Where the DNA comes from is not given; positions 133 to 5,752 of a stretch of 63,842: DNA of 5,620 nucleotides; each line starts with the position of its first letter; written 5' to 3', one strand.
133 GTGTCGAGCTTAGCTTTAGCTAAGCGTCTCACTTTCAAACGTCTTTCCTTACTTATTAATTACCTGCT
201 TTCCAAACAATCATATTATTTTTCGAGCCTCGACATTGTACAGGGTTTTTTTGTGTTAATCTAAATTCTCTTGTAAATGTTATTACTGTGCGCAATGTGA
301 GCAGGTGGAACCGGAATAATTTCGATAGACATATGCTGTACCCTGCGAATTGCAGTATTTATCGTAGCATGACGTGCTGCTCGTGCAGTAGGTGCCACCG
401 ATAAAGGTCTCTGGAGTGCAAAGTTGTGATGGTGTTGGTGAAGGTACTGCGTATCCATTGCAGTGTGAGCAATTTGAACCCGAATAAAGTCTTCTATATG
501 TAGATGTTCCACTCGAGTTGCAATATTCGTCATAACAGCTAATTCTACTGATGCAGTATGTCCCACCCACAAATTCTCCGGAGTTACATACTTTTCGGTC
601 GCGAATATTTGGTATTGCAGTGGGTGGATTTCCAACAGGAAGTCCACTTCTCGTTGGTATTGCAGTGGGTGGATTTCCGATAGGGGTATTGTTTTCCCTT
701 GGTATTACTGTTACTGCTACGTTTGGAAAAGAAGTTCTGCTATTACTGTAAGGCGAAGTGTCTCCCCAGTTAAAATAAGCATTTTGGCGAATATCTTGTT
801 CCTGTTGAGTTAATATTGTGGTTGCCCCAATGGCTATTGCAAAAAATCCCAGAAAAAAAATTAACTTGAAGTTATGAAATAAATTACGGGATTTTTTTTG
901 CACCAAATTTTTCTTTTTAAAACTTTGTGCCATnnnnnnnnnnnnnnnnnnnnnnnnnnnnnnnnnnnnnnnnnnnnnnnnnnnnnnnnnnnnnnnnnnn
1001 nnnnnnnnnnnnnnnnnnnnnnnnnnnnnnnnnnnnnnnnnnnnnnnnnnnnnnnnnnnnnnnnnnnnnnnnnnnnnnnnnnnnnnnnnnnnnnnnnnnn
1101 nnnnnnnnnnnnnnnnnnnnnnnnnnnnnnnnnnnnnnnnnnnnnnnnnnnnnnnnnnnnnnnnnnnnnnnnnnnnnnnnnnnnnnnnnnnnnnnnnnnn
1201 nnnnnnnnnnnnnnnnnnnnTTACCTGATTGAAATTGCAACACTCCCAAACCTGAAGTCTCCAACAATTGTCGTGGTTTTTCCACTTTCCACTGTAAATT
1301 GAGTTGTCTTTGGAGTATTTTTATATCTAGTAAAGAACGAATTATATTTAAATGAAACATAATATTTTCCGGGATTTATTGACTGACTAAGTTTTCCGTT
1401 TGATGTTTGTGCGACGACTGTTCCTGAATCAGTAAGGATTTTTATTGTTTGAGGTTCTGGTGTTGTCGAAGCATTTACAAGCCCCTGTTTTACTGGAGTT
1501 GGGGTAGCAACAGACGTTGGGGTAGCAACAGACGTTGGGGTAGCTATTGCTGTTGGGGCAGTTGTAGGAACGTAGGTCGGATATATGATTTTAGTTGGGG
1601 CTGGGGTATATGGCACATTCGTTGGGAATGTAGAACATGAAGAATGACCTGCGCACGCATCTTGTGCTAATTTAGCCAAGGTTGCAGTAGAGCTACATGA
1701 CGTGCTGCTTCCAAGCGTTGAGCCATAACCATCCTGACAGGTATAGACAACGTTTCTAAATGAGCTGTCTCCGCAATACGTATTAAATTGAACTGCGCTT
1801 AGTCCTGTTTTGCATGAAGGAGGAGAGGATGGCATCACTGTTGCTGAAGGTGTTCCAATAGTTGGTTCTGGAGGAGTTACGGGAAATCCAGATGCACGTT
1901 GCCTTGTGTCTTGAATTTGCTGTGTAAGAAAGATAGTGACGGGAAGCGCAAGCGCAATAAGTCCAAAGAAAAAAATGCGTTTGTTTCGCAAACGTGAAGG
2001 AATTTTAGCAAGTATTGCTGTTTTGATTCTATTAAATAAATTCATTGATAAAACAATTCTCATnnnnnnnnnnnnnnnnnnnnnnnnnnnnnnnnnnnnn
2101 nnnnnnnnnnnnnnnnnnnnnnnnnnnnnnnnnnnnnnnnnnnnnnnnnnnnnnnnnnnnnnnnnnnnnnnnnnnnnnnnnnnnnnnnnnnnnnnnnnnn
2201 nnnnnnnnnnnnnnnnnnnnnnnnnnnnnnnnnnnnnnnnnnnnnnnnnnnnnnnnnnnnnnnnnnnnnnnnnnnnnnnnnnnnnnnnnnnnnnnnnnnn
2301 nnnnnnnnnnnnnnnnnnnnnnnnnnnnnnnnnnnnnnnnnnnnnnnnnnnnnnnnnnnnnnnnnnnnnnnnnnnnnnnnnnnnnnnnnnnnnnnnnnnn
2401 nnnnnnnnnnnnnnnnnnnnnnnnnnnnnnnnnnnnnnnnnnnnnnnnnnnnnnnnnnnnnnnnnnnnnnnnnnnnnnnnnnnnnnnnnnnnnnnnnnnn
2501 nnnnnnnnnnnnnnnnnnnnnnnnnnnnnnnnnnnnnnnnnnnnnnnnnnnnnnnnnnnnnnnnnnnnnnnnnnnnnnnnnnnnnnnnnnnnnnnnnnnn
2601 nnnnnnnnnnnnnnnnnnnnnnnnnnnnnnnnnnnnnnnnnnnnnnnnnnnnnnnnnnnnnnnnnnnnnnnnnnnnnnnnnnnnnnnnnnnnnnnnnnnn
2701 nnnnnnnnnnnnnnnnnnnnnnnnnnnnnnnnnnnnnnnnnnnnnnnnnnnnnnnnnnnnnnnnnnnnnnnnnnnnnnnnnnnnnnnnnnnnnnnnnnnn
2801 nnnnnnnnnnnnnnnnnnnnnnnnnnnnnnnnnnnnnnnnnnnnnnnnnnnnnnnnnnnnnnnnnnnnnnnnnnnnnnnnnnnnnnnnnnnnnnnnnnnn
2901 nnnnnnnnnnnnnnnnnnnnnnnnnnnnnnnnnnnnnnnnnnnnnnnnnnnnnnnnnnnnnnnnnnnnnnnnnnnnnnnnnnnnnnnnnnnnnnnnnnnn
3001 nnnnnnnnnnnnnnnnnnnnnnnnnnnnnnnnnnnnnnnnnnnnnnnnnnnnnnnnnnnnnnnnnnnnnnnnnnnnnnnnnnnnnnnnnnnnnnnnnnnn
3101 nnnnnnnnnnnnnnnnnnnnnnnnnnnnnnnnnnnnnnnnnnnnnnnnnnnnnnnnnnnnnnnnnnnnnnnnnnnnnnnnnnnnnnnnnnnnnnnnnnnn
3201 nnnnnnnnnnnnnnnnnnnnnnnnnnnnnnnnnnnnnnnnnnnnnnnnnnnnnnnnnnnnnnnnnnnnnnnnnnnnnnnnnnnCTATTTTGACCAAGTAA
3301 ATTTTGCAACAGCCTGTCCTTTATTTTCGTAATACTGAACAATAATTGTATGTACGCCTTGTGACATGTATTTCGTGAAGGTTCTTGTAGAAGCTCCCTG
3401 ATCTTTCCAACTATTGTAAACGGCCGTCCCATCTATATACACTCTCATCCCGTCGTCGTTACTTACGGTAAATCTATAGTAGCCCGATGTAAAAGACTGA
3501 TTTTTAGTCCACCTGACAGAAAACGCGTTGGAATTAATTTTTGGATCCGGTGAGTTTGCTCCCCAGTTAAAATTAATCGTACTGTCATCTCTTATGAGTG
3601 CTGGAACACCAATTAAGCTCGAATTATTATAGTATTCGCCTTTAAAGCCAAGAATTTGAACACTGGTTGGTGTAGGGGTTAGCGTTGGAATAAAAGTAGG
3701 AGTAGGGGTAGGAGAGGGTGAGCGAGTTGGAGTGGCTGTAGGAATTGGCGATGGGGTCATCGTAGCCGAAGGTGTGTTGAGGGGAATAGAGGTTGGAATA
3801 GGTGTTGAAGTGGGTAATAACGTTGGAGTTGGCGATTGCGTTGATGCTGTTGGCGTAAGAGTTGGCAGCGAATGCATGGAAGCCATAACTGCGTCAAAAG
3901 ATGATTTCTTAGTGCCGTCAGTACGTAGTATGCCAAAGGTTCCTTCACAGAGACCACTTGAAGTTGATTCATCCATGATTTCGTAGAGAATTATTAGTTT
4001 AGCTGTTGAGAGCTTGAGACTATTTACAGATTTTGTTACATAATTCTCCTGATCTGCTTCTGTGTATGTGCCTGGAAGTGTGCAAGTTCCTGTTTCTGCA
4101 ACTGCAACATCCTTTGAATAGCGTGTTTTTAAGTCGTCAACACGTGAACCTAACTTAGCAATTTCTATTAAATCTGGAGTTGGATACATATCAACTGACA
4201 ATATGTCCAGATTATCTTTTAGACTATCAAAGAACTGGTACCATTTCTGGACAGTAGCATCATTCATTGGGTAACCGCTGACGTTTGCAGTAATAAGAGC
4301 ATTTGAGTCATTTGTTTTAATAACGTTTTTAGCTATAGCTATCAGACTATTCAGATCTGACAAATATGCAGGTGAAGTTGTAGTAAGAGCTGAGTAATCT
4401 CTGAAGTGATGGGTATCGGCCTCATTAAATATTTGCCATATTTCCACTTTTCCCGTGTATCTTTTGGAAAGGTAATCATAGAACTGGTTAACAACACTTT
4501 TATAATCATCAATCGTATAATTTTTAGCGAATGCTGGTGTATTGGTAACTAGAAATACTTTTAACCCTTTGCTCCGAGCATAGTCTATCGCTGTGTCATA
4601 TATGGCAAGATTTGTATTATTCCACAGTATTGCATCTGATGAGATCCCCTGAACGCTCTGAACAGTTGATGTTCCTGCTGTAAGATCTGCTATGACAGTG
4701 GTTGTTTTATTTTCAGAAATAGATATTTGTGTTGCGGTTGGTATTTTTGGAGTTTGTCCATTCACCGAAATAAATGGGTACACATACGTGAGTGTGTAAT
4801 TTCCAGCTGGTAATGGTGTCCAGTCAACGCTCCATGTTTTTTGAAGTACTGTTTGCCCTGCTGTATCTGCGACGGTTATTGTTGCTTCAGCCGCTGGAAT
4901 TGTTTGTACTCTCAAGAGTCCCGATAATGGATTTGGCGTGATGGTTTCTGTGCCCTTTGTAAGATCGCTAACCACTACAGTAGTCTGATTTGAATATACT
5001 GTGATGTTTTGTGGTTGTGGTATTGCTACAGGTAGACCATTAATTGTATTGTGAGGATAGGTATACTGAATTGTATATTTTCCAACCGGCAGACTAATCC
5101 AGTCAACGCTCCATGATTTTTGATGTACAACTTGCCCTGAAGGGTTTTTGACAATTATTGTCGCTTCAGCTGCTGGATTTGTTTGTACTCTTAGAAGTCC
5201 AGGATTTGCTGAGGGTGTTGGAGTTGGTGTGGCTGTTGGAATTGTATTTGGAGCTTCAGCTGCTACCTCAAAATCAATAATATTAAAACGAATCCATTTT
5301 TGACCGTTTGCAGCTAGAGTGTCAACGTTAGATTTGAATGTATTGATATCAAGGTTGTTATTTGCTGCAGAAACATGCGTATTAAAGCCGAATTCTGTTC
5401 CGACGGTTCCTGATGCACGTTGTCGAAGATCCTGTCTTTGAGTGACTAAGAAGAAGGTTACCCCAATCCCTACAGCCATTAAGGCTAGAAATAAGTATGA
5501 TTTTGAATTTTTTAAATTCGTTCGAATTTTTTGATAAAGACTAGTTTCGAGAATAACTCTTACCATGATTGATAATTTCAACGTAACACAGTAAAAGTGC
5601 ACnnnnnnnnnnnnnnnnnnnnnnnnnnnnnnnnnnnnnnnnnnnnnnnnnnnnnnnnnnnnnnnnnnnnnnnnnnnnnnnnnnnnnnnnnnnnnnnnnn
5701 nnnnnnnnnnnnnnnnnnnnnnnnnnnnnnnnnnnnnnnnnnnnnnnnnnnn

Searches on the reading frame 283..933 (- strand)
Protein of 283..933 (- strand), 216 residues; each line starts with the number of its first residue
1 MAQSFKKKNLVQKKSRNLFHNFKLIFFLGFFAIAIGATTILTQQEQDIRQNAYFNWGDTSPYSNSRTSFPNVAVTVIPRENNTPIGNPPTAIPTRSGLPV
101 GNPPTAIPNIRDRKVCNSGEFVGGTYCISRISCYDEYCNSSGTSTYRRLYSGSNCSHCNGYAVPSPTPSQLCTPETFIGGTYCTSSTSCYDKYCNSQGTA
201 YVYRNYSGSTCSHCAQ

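Call 6: search_protein_families(library=pfam, proteins=[window:283-933:-], max_evalue=1)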
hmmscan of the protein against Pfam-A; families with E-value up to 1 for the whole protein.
window:283-933:- (216 aa): 0 families

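Call 63: find_encoding_contigs(protein=window:283-933:-, flank=10000, max_places=2)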
Protein window:283-933:- (216 aa): 5 contigs read that carry it; 2 places shown.
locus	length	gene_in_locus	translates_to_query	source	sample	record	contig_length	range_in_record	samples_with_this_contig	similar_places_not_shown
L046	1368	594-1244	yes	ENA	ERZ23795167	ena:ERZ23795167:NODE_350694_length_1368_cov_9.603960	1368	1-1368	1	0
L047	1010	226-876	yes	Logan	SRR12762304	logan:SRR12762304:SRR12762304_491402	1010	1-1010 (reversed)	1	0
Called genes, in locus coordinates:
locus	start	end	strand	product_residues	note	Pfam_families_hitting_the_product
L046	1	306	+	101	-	?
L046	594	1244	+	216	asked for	-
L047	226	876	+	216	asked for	-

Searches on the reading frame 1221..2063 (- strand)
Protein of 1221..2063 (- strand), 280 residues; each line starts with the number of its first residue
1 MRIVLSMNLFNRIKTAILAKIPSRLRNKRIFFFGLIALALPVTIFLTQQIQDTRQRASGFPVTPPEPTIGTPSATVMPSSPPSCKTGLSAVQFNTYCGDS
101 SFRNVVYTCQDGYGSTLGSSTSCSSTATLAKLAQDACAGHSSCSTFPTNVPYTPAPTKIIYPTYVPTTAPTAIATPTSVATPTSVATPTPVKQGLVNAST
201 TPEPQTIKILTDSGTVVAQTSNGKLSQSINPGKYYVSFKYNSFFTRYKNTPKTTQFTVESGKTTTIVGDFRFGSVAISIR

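Call 6: search_protein_families(library=pfam, proteins=[window:1221-2063:-], max_evalue=1)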
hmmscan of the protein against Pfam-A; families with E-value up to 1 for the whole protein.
window:1221-2063:- (280 aa): 1 family
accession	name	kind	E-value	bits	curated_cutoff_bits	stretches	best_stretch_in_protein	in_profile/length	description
PF10658.14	DUF2484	-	0.13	12.9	25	1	13-49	13-47/76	Protein of unknown function (DUF2484)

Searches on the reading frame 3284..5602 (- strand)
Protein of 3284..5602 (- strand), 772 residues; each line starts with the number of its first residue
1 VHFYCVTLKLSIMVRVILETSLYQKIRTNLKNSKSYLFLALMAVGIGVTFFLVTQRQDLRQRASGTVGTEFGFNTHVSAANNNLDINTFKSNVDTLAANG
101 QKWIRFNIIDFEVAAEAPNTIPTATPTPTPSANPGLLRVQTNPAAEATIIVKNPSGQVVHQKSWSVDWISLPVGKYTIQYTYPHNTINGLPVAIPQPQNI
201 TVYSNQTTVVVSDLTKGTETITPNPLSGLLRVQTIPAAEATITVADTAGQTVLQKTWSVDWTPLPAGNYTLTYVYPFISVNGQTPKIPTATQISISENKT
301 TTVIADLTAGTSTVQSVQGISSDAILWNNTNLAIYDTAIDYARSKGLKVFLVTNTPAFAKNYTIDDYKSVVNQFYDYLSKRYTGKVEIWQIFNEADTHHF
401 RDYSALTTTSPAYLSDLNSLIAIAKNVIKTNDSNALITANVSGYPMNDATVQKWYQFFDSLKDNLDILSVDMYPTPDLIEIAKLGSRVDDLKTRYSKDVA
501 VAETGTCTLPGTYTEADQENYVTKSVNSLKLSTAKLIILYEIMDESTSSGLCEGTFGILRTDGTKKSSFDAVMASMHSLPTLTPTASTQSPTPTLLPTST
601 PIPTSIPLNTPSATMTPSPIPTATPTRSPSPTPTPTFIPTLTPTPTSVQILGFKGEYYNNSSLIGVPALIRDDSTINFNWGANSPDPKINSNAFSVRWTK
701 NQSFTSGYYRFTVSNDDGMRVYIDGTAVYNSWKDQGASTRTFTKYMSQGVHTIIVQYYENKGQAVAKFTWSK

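Call 6: search_protein_families(library=pfam, proteins=[window:3284-5602:-], max_evalue=1)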
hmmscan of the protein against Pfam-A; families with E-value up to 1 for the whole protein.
window:3284-5602:- (772 aa): 10 families
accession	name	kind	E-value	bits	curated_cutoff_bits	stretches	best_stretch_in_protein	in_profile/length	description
PF07691.17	PA14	-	2.4e-14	53.8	24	1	652-770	4-133/147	PA14 domain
PF07745.19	Glyco_hydro_53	-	2.9e-07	30.2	24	1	388-518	135-259/340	Glycosyl hydrolase family 53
PF13860.13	FlgD_ig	-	0.0002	21.7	27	1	140-163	18-41/79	FlgD Ig-like domain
PF02449.21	Glyco_hydro_42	-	0.00068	19.5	21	0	363-406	104-149/376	Beta-galactosidase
PF00150.24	Cellulase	-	0.0019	18.2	23.5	1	322-474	51-196/272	Cellulase (glycosyl hydrolase family 5)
PF07495.19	Y_Y_Y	-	0.022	15.1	26.6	0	258-271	29-42/65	Y_Y_Y domain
PF18962.6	Por_Secre_tail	-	0.076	13.8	27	1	223-272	3-61/75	Secretion system C-terminal sorting domain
PF17996.7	CE2_N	-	0.08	13.5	27.9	0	700-765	37-90/108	Carbohydrate esterase 2 N-terminal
PF00436.31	SSB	-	0.085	13.4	26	0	717-744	68-95/104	Single-strand binding protein family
PF07314.17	Lit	-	0.45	11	24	1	360-409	39-89/176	Lipoprotein intramolecular transacylase Lit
